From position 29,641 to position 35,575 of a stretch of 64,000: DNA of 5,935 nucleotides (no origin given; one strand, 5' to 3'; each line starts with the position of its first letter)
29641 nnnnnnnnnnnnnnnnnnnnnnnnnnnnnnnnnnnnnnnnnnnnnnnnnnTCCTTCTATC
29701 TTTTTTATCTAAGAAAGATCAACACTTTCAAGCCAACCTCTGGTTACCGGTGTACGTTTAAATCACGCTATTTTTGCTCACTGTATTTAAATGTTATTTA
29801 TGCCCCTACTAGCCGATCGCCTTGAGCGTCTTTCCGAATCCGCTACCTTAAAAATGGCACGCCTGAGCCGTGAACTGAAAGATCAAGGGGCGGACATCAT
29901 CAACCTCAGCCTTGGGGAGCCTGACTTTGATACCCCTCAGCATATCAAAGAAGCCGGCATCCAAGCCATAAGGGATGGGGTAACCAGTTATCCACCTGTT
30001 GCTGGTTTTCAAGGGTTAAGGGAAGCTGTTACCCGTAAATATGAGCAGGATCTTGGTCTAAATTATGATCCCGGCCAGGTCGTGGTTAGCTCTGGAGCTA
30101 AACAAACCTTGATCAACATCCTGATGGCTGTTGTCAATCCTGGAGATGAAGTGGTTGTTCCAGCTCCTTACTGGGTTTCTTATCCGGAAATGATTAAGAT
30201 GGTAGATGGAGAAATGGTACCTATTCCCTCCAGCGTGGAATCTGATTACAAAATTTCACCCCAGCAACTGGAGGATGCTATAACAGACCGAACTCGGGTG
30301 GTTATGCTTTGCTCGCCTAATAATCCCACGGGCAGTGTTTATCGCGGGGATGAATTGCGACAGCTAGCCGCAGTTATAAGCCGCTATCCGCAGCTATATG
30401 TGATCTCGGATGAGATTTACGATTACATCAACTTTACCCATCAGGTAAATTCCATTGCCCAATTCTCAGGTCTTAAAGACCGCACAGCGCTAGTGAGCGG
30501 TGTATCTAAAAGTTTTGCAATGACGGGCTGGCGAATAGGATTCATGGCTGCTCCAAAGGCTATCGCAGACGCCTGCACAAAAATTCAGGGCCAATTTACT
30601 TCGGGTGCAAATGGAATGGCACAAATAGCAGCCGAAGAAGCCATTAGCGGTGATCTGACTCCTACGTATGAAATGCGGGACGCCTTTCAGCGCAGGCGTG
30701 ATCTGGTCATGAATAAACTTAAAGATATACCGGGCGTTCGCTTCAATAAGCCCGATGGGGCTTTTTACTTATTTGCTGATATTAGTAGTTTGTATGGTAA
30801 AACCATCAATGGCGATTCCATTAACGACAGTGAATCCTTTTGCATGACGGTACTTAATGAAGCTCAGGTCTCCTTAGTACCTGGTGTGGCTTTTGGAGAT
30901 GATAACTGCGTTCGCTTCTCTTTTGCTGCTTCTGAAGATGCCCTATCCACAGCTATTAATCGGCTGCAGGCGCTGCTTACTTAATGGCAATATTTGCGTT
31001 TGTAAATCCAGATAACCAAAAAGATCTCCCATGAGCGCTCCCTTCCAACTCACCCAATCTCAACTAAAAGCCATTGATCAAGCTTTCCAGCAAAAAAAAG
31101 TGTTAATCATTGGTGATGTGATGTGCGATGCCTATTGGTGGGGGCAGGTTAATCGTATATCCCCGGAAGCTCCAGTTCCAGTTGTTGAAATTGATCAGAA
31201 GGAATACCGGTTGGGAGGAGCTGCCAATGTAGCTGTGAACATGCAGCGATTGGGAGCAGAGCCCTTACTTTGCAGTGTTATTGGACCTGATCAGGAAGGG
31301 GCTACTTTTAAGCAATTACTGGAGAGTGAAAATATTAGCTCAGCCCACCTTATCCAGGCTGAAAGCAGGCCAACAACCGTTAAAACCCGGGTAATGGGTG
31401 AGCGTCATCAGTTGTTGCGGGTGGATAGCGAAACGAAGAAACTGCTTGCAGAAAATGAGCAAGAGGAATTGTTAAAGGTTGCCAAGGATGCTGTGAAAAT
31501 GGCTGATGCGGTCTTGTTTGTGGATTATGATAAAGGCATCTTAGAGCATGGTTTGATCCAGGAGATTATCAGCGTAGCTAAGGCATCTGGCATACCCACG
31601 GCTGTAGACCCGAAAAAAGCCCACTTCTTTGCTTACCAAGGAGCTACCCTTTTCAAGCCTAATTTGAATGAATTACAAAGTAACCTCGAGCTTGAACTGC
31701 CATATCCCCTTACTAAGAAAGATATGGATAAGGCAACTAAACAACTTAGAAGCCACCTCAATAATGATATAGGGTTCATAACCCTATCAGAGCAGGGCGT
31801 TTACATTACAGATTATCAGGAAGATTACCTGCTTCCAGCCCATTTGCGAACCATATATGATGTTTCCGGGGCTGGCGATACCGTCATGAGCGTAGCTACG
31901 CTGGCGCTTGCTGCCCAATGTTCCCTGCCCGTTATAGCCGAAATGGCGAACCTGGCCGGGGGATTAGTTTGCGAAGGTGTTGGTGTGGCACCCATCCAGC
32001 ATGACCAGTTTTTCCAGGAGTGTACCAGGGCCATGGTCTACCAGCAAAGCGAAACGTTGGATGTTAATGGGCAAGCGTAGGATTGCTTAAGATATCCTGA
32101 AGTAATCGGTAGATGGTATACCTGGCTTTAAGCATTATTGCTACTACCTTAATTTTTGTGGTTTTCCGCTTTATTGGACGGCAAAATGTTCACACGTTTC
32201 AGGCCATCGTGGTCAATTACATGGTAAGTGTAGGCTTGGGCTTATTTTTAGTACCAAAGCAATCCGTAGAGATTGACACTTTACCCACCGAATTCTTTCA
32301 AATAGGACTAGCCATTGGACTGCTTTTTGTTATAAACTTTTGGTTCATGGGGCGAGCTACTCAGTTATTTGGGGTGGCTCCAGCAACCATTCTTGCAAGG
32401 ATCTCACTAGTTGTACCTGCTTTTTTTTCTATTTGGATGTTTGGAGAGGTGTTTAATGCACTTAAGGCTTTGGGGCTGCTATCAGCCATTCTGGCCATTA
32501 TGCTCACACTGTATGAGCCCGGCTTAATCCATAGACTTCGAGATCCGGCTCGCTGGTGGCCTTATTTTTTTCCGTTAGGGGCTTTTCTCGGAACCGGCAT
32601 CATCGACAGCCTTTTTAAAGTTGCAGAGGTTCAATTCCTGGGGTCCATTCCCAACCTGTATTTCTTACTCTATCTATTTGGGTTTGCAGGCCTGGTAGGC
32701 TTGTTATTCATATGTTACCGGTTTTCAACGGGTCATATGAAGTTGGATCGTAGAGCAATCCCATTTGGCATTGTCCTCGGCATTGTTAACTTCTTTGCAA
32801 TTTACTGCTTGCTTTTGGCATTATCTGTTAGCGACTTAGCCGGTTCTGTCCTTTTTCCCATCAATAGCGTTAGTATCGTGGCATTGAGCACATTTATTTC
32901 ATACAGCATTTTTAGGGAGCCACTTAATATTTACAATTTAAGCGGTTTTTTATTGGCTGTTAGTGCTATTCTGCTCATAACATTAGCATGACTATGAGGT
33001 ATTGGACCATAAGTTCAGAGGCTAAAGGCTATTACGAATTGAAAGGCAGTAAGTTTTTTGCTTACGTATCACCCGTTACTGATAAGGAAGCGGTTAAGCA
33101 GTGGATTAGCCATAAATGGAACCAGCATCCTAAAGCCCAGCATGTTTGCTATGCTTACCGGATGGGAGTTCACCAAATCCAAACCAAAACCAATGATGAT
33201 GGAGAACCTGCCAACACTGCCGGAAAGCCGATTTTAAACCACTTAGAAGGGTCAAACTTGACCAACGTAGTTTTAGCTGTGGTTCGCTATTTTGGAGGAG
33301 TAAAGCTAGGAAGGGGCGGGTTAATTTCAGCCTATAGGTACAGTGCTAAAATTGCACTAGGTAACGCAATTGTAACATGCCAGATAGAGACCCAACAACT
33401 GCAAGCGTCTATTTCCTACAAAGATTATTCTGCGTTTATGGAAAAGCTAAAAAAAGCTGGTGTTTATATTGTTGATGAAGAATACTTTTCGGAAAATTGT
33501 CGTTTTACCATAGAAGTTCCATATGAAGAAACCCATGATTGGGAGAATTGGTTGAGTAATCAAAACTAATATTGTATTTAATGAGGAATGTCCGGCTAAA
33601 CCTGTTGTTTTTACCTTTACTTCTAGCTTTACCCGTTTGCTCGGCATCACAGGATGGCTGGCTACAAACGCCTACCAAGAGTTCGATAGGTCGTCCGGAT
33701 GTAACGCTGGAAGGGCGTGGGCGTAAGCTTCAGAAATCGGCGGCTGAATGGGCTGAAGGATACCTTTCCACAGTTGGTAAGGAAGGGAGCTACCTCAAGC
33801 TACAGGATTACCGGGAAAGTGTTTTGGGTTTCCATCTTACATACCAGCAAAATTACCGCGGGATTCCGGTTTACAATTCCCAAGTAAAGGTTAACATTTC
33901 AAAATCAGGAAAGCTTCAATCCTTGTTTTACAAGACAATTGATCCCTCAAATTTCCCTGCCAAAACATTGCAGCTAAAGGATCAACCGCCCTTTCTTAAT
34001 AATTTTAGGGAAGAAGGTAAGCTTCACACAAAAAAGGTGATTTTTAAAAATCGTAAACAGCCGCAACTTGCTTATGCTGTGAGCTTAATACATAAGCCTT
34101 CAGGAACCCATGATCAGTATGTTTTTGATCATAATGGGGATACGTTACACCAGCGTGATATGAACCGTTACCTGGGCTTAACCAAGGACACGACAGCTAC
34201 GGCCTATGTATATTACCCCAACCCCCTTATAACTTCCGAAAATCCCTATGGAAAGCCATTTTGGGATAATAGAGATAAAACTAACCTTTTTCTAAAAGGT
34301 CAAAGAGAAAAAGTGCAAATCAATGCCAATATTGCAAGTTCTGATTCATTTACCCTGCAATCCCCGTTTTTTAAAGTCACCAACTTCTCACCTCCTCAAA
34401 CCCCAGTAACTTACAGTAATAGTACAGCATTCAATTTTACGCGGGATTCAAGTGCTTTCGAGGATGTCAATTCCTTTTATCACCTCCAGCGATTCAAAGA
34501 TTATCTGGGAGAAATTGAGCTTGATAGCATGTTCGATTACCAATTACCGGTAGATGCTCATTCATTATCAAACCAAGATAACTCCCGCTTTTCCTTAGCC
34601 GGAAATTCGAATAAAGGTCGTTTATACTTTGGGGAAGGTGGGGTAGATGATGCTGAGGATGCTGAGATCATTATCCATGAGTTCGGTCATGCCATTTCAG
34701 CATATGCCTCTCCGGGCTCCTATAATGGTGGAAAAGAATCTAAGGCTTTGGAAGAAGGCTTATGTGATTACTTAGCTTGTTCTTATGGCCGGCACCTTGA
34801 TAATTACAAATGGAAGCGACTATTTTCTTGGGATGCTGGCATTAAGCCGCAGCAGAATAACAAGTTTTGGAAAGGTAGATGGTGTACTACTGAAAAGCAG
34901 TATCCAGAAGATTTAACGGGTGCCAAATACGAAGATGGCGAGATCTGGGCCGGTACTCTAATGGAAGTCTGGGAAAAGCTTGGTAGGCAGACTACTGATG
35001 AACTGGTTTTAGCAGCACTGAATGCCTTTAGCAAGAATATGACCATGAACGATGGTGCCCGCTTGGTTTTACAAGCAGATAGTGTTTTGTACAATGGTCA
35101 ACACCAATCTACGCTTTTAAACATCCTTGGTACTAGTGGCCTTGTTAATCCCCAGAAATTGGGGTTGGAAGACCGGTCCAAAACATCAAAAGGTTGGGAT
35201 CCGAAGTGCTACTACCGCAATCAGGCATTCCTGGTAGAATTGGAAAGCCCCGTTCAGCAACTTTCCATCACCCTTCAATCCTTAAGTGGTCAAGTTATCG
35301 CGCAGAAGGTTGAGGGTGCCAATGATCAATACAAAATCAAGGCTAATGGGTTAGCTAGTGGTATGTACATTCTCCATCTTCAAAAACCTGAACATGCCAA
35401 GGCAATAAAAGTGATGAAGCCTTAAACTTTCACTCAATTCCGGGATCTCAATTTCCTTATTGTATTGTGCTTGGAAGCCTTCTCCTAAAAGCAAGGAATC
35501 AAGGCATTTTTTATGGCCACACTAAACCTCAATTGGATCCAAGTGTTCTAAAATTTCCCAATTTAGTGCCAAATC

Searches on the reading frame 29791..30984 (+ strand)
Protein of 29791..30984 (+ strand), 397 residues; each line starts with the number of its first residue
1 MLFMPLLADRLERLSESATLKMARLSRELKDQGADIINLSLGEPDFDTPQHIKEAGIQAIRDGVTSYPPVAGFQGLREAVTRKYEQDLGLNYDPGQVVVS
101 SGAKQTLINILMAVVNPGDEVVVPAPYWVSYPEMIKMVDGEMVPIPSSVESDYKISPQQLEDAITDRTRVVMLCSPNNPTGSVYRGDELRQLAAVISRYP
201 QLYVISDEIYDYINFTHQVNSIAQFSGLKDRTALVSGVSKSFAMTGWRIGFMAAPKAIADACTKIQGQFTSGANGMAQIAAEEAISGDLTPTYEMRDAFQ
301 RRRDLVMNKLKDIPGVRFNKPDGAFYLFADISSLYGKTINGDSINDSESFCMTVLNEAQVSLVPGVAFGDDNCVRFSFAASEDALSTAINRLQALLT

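Call 13: search_protein_families(library=pfam, proteins=[window:29791-30984:+], max_evalue=0.001)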
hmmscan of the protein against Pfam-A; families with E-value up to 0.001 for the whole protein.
window:29791-30984:+ (397 aa): 5 families
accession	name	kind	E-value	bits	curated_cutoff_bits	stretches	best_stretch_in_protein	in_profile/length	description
PF00155.27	Aminotran_1_2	-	3.6e-69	234.1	19.7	1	35-391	2-360/361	Aminotransferase class I and II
PF01041.23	DegT_DnrJ_EryC1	-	2.8e-08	33.8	19.8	1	97-193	43-135/360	DegT/DnrJ/EryC1/StrS aminotransferase family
PF12897.13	Asp_aminotransf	-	0.00014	21.3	27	1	177-314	183-321/421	Aspartate amino-transferase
PF01053.26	Cys_Met_Meta_PP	-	0.0005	19.2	27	1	96-183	70-153/381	Cys/Met metabolism PLP-dependent enzyme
PF04864.19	Alliinase_C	-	0.00067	19.1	22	0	97-217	69-178/363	Allinase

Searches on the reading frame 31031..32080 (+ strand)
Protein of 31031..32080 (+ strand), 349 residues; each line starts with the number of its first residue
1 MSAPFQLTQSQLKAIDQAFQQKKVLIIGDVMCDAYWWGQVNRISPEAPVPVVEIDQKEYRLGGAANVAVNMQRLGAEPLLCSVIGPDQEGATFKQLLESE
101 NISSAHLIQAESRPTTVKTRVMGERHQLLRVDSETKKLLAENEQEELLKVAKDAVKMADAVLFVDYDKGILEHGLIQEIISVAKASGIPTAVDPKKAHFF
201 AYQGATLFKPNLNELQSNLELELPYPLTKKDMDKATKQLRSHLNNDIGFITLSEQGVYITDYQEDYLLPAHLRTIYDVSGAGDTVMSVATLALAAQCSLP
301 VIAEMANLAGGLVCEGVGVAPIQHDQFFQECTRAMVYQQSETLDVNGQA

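Call 13: search_protein_families(library=pfam, proteins=[window:31031-32080:+], max_evalue=0.001)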
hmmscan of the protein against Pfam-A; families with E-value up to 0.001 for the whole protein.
window:31031-32080:+ (349 aa): 1 family
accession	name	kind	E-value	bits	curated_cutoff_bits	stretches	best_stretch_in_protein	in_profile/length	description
PF00294.29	PfkB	-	3.9e-35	122.1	25.8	1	22-320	2-296/302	pfkB family carbohydrate kinase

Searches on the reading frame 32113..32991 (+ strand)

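Call 13: search_protein_families(library=pfam, proteins=[window:32113-32991:+], max_evalue=0.001)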
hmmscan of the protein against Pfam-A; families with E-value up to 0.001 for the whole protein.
window:32113-32991:+ (292 aa): 1 family
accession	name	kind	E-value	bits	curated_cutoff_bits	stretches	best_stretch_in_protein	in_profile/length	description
PF00892.27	EamA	-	1.5e-09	38.7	28.2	2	6-133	5-134/135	EamA-like transporter family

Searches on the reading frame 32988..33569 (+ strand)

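Call 13: search_protein_families(library=pfam, proteins=[window:32988-33569:+], max_evalue=0.001)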
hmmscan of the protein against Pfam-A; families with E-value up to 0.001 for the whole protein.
window:32988-33569:+ (193 aa): 1 family
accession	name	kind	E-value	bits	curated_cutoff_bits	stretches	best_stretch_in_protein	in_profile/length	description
PF01205.25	UPF0029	-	9.1e-36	122.6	27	1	19-124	1-107/107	Uncharacterized protein family UPF0029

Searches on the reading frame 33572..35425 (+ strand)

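Call 13: search_protein_families(library=pfam, proteins=[window:33572-35425:+], max_evalue=0.001)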
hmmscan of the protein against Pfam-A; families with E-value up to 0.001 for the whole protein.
window:33572-35425:+ (617 aa): 5 families
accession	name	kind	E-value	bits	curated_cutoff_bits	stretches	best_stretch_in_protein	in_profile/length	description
PF07504.19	FTP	-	2.5e-09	37.3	21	1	88-117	17-46/51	Fungalysin/Thermolysin Propeptide Motif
PF02128.21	Peptidase_M36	-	5.2e-06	26.3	23.3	1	333-501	144-341/368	Fungalysin metallopeptidase (M36)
PF11589.14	DUF3244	-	4.9e-05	23.7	25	1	534-606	14-86/96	Domain of unknown function (DUF3244)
PF16244.11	DUF4901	-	6.5e-05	23.5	27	1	55-116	79-142/148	YcdB, YcdC repeated domain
PF18962.6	Por_Secre_tail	-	0.00012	22.8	27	1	559-611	17-70/75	Secretion system C-terminal sorting domain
